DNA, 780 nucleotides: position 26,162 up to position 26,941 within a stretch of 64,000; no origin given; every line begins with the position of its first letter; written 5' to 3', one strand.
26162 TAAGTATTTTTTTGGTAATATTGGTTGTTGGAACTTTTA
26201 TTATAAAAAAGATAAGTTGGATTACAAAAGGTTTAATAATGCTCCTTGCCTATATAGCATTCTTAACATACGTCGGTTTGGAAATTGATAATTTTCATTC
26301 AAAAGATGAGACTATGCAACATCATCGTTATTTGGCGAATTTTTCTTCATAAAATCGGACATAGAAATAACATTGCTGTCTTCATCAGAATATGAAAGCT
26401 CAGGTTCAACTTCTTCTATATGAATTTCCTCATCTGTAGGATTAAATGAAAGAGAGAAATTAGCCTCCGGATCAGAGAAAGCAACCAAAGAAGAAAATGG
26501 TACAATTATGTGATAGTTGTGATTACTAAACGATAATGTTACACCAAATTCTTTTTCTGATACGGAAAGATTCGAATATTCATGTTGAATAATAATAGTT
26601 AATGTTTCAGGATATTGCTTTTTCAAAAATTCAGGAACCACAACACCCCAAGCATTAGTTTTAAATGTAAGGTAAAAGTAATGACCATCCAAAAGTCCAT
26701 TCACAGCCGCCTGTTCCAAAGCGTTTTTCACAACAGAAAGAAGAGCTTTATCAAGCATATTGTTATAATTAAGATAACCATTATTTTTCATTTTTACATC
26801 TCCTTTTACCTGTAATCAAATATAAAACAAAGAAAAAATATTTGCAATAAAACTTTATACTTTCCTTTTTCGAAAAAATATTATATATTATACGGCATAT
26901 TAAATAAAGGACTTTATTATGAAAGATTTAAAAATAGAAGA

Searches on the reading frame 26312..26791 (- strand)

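Call 84: search_protein_families(library=pfam, proteins=[window:26312-26791:-], max_evalue=0.0001)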
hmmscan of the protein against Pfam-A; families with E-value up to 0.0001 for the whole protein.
window:26312-26791:- (159 aa): 1 family
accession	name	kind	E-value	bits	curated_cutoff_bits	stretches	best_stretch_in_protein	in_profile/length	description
PF04386.18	SspB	-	2.2e-31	109.4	27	1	14-136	4-126/156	Stringent starvation protein B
